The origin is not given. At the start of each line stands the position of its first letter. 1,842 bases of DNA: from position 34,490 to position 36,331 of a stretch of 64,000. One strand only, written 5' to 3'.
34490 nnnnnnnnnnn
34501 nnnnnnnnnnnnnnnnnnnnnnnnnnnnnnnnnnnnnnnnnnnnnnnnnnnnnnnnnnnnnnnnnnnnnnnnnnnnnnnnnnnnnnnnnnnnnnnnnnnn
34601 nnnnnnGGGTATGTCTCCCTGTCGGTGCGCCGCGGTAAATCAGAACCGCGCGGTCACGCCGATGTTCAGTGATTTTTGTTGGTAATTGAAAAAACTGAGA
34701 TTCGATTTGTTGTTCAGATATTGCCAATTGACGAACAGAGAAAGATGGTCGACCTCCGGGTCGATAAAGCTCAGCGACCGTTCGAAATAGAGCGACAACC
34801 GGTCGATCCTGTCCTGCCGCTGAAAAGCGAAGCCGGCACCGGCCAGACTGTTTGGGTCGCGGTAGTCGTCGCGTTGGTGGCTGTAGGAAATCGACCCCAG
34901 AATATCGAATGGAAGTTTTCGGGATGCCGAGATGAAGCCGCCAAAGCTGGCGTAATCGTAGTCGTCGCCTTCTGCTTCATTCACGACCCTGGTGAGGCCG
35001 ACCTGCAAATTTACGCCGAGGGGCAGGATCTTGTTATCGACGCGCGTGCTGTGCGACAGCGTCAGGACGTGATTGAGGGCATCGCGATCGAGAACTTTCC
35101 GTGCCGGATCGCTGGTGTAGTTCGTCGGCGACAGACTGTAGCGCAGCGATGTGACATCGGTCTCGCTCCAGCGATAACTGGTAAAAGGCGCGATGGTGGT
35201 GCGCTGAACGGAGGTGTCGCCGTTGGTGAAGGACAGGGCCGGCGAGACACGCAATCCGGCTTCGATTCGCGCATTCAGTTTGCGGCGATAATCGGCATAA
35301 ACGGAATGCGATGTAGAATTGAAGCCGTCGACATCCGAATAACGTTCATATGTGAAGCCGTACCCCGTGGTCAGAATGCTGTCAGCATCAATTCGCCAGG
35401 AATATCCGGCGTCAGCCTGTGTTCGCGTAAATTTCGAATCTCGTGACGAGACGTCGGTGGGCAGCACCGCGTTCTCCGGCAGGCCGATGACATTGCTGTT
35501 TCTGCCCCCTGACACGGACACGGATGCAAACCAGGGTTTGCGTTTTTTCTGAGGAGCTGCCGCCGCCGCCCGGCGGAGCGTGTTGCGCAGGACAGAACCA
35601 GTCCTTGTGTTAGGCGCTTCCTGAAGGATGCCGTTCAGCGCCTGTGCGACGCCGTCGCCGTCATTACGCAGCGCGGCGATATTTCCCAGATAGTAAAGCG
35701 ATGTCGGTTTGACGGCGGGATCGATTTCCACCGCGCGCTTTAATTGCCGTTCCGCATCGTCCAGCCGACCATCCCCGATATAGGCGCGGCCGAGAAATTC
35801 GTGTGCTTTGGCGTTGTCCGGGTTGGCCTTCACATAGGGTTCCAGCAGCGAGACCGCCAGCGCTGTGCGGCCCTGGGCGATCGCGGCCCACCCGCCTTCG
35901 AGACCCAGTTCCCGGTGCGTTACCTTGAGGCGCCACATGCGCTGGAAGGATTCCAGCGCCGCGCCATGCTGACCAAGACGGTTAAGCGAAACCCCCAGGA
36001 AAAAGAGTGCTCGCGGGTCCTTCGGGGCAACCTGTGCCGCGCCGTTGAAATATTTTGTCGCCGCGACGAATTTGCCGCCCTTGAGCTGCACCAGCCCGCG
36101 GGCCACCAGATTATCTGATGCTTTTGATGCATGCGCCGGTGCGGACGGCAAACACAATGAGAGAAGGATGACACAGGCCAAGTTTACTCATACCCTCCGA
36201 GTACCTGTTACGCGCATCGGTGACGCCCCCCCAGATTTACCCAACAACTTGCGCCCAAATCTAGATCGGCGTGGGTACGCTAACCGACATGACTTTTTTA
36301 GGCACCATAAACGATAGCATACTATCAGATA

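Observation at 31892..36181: Two-gene surface/secretion module: TPR-plus-beta-barrel outer-membrane protein (Slam/DUF560-like) operonic with a 904-aa Cys-rich, LysM-containing repeat protein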

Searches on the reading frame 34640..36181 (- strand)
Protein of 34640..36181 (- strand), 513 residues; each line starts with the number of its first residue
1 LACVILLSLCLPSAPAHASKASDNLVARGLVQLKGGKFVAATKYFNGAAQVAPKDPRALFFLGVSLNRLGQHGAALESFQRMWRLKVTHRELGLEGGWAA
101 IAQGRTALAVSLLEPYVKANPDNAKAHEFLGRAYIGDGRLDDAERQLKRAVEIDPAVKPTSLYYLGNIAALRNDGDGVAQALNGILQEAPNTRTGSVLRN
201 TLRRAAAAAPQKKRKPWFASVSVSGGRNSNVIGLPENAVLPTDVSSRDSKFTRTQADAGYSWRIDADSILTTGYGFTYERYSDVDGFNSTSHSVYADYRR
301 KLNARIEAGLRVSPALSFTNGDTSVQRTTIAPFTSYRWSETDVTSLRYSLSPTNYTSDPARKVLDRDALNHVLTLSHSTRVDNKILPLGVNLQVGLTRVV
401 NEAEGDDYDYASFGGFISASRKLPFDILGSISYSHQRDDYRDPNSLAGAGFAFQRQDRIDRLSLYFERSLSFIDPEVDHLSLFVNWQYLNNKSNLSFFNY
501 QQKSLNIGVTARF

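Call 3: search_protein_families(library=pfam, proteins=[window:34640-36181:-], max_evalue=1)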
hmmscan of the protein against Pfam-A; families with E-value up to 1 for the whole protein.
window:34640-36181:- (513 aa): 22 families
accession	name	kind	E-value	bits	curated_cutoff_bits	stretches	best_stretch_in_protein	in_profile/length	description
PF13432.12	TPR_16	-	2e-15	57.3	32.7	2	96-156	3-63/65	Tetratricopeptide repeat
PF14559.12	TPR_19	-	8e-15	55.4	25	2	100-155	1-56/68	Tetratricopeptide repeat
PF07719.23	TPR_2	-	1.6e-12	46.9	27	1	124-155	1-32/34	Tetratricopeptide repeat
PF13428.12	TPR_14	-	8.6e-12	44.9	23.5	3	98-132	9-43/44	Tetratricopeptide repeat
PF00515.34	TPR_1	-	7.7e-09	35.4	27.8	2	124-155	1-32/34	Tetratricopeptide repeat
PF13181.12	TPR_8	-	7.4e-08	32.4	25.7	1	124-156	1-33/34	Tetratricopeptide repeat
PF13424.12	TPR_12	-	2.8e-07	31.1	30.1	1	118-155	39-76/77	Tetratricopeptide repeat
PF07721.20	TPR_4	-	3.9e-07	30.5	27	2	126-147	3-24/26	Tetratricopeptide repeat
PF13431.12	TPR_17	-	1e-05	25.9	24.4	1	117-144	6-33/34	Tetratricopeptide repeat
PF11059.14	DUF2860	-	4.6e-05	23.2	22.9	1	345-509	137-291/294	Protein of unknown function (DUF2860)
PF13414.12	TPR_11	-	5.1e-05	23.3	26.8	1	131-167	1-36/42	TPR repeat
PF04575.19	SlipAM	-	0.00014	22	22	1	217-512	1-287/288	Surface lipoprotein assembly modifier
PF03704.23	BTAD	-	0.00016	22.5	22.1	1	99-152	71-124/146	Bacterial transcriptional activator domain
PF13174.12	TPR_6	-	0.00027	21.8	26.3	0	58-81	2-25/33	Tetratricopeptide repeat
PF23914.1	TPR_CcmH_CycH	-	0.00029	21.2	42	1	118-175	44-101/158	Cytochrome c-type biogenesis protein H TPR domain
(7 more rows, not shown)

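Call 4: search_protein_families(library=ncbifam, proteins=[window:34640-36181:-], max_evalue=1)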
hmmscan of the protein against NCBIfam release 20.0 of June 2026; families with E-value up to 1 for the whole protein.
window:34640-36181:- (513 aa): 19 families
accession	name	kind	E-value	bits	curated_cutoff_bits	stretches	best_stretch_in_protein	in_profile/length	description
NF040959.1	MamA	equivalog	2.9e-17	62.8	200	2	29-156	44-171/204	magnetosome protein MamA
TIGR02917.1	PEP_TPR_lipo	equivalog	2.1e-14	52.4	312.2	1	24-191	365-531/899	XrtA/PEP-CTERM system TPR-repeat protein PrsT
TIGR02521.1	type_IV_pilW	equivalog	2.1e-09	37.3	154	1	16-159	25-170/234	type IV pilus biogenesis/stability protein PilW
NF052415.1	T3SS_chap_SctY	equivalog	2.2e-07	31.4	70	2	97-163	13-81/106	type III secretion apparatus assembly chaperone SctY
TIGR02795.1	tol_pal_ybgF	equivalog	3.4e-07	30.9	90.1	2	100-193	12-110/119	tol-pal system protein YbgF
NF008520.0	PRK11447.1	equivalog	1.4e-06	26.4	858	1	97-157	276-336/1157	cellulose synthase complex outer membrane protein BcsC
TIGR00540.1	TPR_hemY_coli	hypoth_equivalog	4.4e-05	22.4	142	1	102-172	304-372/385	heme biosynthesis-associated TPR protein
TIGR02552.1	LcrH_SycD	equivalog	5.8e-05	22.8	104.8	1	32-86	62-116/136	SycD/LcrH family type III secretion system chaperone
NF047507.1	TPR_BatC_Lepto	exception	0.0011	18.5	175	1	23-84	25-86/214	TPR repeat-containing protein BatC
NF033762.1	social_mot_Tgl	equivalog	0.0022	17.4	225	1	97-158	143-204/252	social motility TPR repeat lipoprotein Tgl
NF008391.2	PRK11189.1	equivalog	0.0035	16.9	250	1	29-122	72-165/297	lipoprotein NlpI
NF008757.0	PRK11788.1-5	equivalog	0.0045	16.2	363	1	99-204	189-294/388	lipopolysaccharide assembly protein LapB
TIGR04510.1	mod_pep_cyc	subfamily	0.0089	14.6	400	1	56-174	467-583/814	putative peptide modification system cyclase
NF033758.1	gliding_GltE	equivalog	0.011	14.8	225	1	114-159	280-325/411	adventurous gliding motility TPR repeat lipoprotein GltE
NF033920.0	C39_PA2778_fam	equivalog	0.015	14.7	150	0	99-154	199-254/255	PA2778 family cysteine peptidase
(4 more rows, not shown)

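Call 7: find_homologous_proteins(query=window:34640-36181:-)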
Query window:34640-36181:- (513 aa): 32 proteins with E <= 0.001 among 8000 candidates.
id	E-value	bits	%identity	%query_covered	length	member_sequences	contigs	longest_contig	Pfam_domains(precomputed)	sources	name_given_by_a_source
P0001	0.0e+0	1152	100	100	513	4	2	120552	PF07721.21,PF14559.13,PF13431.13,PF00515.35,PF13424.13,PF13432.13,PF13428.13,PF13181.13,PF07719.24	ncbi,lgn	ncbi:MAG: Flp pilus assembly protein TadD [Paracoccaceae bacterium]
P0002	2.3e-245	833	72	100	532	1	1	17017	PF14559.13,PF13431.13,PF13414.13,PF00515.35,PF13424.13,PF13432.13,PF13428.13,PF13181.13,PF07719.24,PF13174.13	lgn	-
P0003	5.9e-239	812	72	97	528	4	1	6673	PF14559.13,PF13431.13,PF13414.13,PF11059.15,PF00515.35,PF13424.13,PF13432.13,PF13428.13,PF13181.13,PF07719.24,PF13174.13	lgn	-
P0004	7.7e-237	805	70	100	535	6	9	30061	PF14559.13,PF13431.13,PF13414.13,PF00515.35,PF13432.13,PF13428.13,PF13181.13,PF07719.24,PF13174.13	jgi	jgi:Flp pilus assembly protein TadD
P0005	3.8e-232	789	68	100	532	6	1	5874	PF14559.13,PF13431.13,PF13414.13,PF00515.35,PF13424.13,PF13432.13,PF13428.13,PF13181.13,PF07719.24,PF13174.13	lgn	-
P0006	2.1e-231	787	71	97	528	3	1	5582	PF14559.13,PF13431.13,PF00515.35,PF13432.13,PF13428.13,PF13181.13,PF07719.24,PF13174.13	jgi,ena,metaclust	metaclust:\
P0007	2.3e-230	784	69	97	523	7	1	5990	PF13431.13,PF13414.13,PF13428.13,PF14559.13,PF13371.13,PF11059.15,PF00515.35,PF12895.14,PF13424.13,PF13432.13,PF13181.13,PF07719.24,PF13174.13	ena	-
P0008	3.2e-226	770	70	95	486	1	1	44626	PF14559.13,PF13431.13,PF13414.13,PF11059.15,PF00515.35,PF13432.13,PF13428.13,PF13181.13,PF07719.24,PF13174.13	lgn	-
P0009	4.8e-226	769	67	100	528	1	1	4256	PF14559.13,PF13431.13,PF13414.13,PF11059.15,PF00515.35,PF13432.13,PF13428.13,PF13181.13,PF07719.24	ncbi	-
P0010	3.1e-225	767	69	98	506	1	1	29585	PF14559.13,PF13431.13,PF13414.13,PF00515.35,PF13432.13,PF13428.13,PF13181.13,PF07719.24,PF13174.13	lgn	-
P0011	1.1e-224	765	68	98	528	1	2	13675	PF14559.13,PF13431.13,PF13414.13,PF00515.35,PF13424.13,PF13432.13,PF13428.13,PF13181.13,PF07719.24,PF13174.13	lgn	-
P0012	3.4e-212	724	63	98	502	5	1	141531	PF03704.24,PF13431.13,PF13414.13,PF13428.13,PF14559.13,PF11059.15,PF00515.35,PF13424.13,PF13432.13,PF13181.13,PF07719.24,PF13174.13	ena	-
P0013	5.9e-212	723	64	100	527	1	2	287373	PF14559.13,PF13431.13,PF13414.13,PF00515.35,PF13424.13,PF13432.13,PF13428.13,PF13181.13,PF07719.24,PF13174.13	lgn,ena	-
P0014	3.6e-146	506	50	100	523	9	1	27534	PF07721.21,PF14559.13,PF13431.13,PF00515.35,PF13432.13,PF13428.13,PF13181.13,PF07719.24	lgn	-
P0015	9.5e-134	465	71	58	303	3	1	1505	PF14559.13,PF13431.13,PF13414.13,PF00515.35,PF13432.13,PF13428.13,PF13181.13,PF07719.24,PF13174.13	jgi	jgi:Flp pilus assembly protein TadD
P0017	4.4e-130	453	62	64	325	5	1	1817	PF11059.15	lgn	-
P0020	2.9e-118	414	41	100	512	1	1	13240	PF14559.13,PF13431.13,PF23914.2,PF13371.13,PF00515.35,PF13432.13,PF13428.13,PF13181.13,PF07719.24,PF13174.13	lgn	-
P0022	5.1e-70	255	32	100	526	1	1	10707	PF14559.13,PF13431.13,PF13371.13,PF12895.14,PF13424.13,PF13432.13,PF13428.13,PF07719.24,PF13174.13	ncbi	-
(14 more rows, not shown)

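Call 9: find_encoding_contigs(protein=P0013, flank=8000, max_places=2)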
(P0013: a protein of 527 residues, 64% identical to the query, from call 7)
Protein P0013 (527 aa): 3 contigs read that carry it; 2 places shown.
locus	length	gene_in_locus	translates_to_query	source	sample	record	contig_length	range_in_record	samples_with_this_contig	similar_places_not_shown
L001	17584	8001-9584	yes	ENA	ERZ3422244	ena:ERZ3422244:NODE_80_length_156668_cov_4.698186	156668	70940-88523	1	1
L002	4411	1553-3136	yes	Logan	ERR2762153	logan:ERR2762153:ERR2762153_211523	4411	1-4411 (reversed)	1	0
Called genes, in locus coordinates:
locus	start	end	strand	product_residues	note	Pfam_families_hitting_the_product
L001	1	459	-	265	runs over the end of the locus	PF00528:BPD_transp_1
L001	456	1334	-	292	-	PF00528:BPD_transp_1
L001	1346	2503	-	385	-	PF00005:ABC_tran, PF08402:TOBE_2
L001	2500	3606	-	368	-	PF01547:SBP_bac_1, PF13416:SBP_bac_8, PF13343:SBP_bac_6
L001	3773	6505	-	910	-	PF01624:MutS_I, PF05188:MutS_II, PF05192:MutS_III, PF05190:MutS_IV, PF00488:MutS_V, PF27441:MutS_C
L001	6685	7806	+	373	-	PF00196:GerE (weak)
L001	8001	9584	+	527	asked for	PF00515:TPR_1 (faint), PF07719:TPR_2 (faint), PF13174:TPR_6 (faint), PF13181:TPR_8 (faint), PF13414:TPR_11 (faint), PF13432:TPR_16 (weak), PF13432:TPR_16, PF14559:TPR_19, +3 more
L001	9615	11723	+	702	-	-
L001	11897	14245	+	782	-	PF00390:malic, PF03949:Malic_M, PF01515:PTA_PTB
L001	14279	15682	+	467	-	PF00512:HisKA, PF02518:HATPase_c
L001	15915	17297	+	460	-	PF12501:DUF3708, PF00528:BPD_transp_1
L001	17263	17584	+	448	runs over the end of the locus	PF11812:DUF3333, PF00528:BPD_transp_1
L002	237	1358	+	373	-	PF00196:GerE (weak)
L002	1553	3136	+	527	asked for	PF00515:TPR_1 (faint), PF07719:TPR_2 (faint), PF13174:TPR_6 (faint), PF13181:TPR_8 (faint), PF13414:TPR_11 (faint), PF13432:TPR_16 (weak), PF13432:TPR_16, PF14559:TPR_19, +3 more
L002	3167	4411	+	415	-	?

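Call 10: find_encoding_contigs(protein=P0012, flank=8000, max_places=2)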
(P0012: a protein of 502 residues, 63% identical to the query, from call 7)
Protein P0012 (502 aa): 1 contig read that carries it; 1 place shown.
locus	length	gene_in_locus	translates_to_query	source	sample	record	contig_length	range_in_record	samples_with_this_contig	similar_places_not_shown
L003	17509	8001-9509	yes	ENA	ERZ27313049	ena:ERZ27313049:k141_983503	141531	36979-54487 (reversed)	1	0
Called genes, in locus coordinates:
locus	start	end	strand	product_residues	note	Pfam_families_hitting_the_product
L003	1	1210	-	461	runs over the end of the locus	PF20695:UbiD_N, PF01977:UbiD, PF20696:UbiD_C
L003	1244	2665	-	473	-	PF14691:Fer4_20, PF00890:FAD_binding_2 (weak), PF01266:DAO (weak), PF01494:FAD_binding_3 (weak), PF03486:HI0933_like (weak), PF07992:Pyr_redox_2, PF12831:FAD_oxidored (weak), PF13450:NAD_binding_8, +4 more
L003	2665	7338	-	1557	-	PF00310:GATase_2, PF04898:Glu_syn_central, PF01645:Glu_synthase, PF01493:GXGXG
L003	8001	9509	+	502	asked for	PF00515:TPR_1 (faint), PF03704:BTAD (faint), PF07719:TPR_2 (faint), PF13181:TPR_8 (faint), PF13424:TPR_12 (faint), PF13432:TPR_16, PF14559:TPR_19, PF11059:DUF2860 (weak), +4 more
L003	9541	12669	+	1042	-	-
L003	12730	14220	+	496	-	PF20695:UbiD_N (weak), PF01977:UbiD, PF20696:UbiD_C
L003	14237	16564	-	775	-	PF01315:Ald_Xan_dh_C, PF02738:MoCoBD_1, PF20256:MoCoBD_2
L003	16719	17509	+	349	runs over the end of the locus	PF04909:Amidohydro_2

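Call 15: search_protein_families(library=pfam, alignment_id=A1, max_evalue=0.01)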
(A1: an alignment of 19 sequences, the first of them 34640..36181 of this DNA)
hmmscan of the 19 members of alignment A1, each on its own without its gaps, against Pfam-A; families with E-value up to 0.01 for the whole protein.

A. member 1, window:34640-36181:- (513 aa): 20 families
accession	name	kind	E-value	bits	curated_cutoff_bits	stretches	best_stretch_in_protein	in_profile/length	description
PF13432.12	TPR_16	-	2e-15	57.3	32.7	2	96-156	3-63/65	Tetratricopeptide repeat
PF14559.12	TPR_19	-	8e-15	55.4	25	1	100-155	1-56/68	Tetratricopeptide repeat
PF07719.23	TPR_2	-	1.6e-12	46.9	27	1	124-155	1-32/34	Tetratricopeptide repeat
PF13428.12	TPR_14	-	8.6e-12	44.9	23.5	0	98-132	9-43/44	Tetratricopeptide repeat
PF00515.34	TPR_1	-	7.7e-09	35.4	27.8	0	124-155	1-32/34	Tetratricopeptide repeat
PF13181.12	TPR_8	-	7.4e-08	32.4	25.7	1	124-156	1-33/34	Tetratricopeptide repeat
PF13424.12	TPR_12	-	2.8e-07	31.1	30.1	1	118-155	39-76/77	Tetratricopeptide repeat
PF07721.20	TPR_4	-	3.9e-07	30.5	27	0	126-147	3-24/26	Tetratricopeptide repeat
PF13431.12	TPR_17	-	1e-05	25.9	24.4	0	117-144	6-33/34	Tetratricopeptide repeat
PF11059.14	DUF2860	-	4.6e-05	23.2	22.9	1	345-509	137-291/294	Protein of unknown function (DUF2860)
PF13414.12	TPR_11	-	5.1e-05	23.3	26.8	0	131-167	1-36/42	TPR repeat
PF04575.19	SlipAM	-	0.00014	22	22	1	217-512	1-287/288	Surface lipoprotein assembly modifier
PF03704.23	BTAD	-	0.00016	22.5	22.1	0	99-152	71-124/146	Bacterial transcriptional activator domain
PF13174.12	TPR_6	-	0.00027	21.8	26.3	0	58-81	2-25/33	Tetratricopeptide repeat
PF23914.1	TPR_CcmH_CycH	-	0.00029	21.2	42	0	118-175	44-101/158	Cytochrome c-type biogenesis protein H TPR domain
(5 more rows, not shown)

B. families by the number of members that match (of 19 scanned): 31 families (the first 25 are shown)
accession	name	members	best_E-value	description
PF13432.12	TPR_16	19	1.7e-19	Tetratricopeptide repeat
PF14559.12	TPR_19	19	6.9e-17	Tetratricopeptide repeat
PF07719.23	TPR_2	19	3e-14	Tetratricopeptide repeat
PF13428.12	TPR_14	19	1.7e-13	Tetratricopeptide repeat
PF13431.12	TPR_17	19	1.7e-10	Tetratricopeptide repeat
PF00515.34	TPR_1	19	2.4e-10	Tetratricopeptide repeat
PF13181.12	TPR_8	19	6.9e-10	Tetratricopeptide repeat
PF13174.12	TPR_6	19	1.2e-09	Tetratricopeptide repeat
PF13424.12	TPR_12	19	2.8e-07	Tetratricopeptide repeat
PF13414.12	TPR_11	18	5.8e-10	TPR repeat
PF12895.13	ANAPC3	18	4.9e-08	Anaphase-promoting complex, cyclosome, subunit 3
PF23914.1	TPR_CcmH_CycH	17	6.2e-09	Cytochrome c-type biogenesis protein H TPR domain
PF03704.23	BTAD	17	3.2e-06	Bacterial transcriptional activator domain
PF13371.12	TPR_9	17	4.2e-06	Tetratricopeptide repeat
PF11059.14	DUF2860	15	4.8e-12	Protein of unknown function (DUF2860)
PF04575.19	SlipAM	5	4.1e-05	Surface lipoprotein assembly modifier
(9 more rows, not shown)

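Call 16: search_solved_structures(query=A1, max_evalue=1)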
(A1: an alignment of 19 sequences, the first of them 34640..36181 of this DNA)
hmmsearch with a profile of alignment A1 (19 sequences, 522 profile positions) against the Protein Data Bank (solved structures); distinct sequences matched with E-value up to 1: 141 (the best 60 are shown).
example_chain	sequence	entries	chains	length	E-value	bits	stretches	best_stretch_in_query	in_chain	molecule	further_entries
9qhb_A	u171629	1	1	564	1.7e-45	159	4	45-180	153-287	Engineered tetratricopeptide repeat protein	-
8bu0_A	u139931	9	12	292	1.2e-25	93.5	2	42-180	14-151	Consensus tetratricopeptide repeat protein | Crystal structure of an 8-repeat consensus TPR superhelix with Zinc. | Monomer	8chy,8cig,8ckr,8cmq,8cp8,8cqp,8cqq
9qhc_A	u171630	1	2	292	1.5e-23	86.6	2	41-182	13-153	Engineered tetratricopeptide repeat protein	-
4xi0_A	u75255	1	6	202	1.3e-15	60.4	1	46-201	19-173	Magnetosome protein MamA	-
5lfl_A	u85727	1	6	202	5.5e-15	58.3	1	48-201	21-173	Magnetosome protein MamA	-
5lfm_A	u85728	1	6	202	1.8e-14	56.7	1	53-201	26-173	Magnetosome protein MamA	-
2fo7_A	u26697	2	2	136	3e-13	52.6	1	44-168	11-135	SYNTHETIC CONSENSUS TPR PROTEIN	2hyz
8ch0_A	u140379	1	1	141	3.2e-13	52.5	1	41-168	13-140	Consensus tetratricopeptide repeat protein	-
7obi_A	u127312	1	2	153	2.4e-11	46.3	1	37-182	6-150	CTPR-rv4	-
8a3t_F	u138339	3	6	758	1.7e-10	43.5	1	41-168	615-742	Anaphase-promoting complex subunit CDC27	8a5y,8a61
6b85_J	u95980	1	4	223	2.3e-10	43.1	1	11-168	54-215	TMHC4_R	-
3kd7_A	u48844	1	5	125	4.2e-10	42.2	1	43-145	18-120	CTPR390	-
8ump_A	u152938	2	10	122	3.5e-09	39.2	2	110-167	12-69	T33-ml35-redesigned-TPR-domain-fold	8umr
9gzg_A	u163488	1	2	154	3.7e-09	39.1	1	46-171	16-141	Engineered CTPR protein with glutamic acids for conductivity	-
1w3b_A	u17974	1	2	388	5.2e-09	38.6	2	47-213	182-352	UDP-N-ACETYLGLUCOSAMINE--PEPTIDE N-ACETYLGLUCOSAMINYLTRANSFERASE 110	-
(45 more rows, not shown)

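Call 26: find_encoding_contigs(protein=P0022, flank=6000, max_places=2)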
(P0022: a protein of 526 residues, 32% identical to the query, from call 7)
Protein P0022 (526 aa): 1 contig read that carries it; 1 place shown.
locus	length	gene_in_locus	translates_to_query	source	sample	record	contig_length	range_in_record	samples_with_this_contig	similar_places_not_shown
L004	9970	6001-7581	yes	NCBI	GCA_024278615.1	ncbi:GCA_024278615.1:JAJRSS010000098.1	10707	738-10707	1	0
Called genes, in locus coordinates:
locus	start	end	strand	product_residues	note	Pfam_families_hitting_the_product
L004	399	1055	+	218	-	PF03929:PepSY_TM (faint)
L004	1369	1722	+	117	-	-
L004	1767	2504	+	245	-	PF08238:Sel1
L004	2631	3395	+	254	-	PF00702:Hydrolase, PF13419:HAD_2, PF13242:Hydrolase_like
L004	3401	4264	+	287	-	PF00117:GATase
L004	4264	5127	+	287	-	PF00117:GATase, PF07722:Peptidase_C26 (weak)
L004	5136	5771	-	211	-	-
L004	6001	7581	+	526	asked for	PF12895:ANAPC3 (faint), PF07719:TPR_2 (faint), PF13174:TPR_6 (faint), PF13371:TPR_9 (faint), PF13424:TPR_12 (faint), PF13432:TPR_16 (weak), PF13432:TPR_16, PF14559:TPR_19 (weak), +2 more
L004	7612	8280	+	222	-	-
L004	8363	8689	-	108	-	-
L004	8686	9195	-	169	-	-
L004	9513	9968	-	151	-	?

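Call 27: find_encoding_contigs(protein=P0020, flank=6000, max_places=2)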
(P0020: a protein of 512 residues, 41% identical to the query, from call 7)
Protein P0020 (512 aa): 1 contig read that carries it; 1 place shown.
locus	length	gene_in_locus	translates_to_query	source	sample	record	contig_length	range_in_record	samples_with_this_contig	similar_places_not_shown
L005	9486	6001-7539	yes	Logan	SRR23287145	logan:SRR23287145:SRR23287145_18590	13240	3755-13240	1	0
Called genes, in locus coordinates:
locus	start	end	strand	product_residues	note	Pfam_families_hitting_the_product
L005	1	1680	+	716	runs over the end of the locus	PF08448:PAS_4, PF13487:HD_5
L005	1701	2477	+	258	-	PF00149:Metallophos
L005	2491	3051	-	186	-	PF00034:Cytochrom_C (weak)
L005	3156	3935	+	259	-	PF02348:CTP_transf_3, PF12804:NTP_transf_3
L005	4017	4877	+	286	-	PF00800:PDT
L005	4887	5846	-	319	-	PF09296:NUDIX-like, PF09297:Zn_ribbon_NUD, PF00293:NUDIX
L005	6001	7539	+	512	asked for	PF13371:TPR_9 (faint), PF23914:TPR_CcmH_CycH (faint), PF00515:TPR_1 (faint), PF07719:TPR_2 (faint), PF13174:TPR_6 (faint), PF13181:TPR_8 (faint), PF13432:TPR_16 (weak), PF14559:TPR_19, +2 more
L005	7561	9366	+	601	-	PF01476:LysM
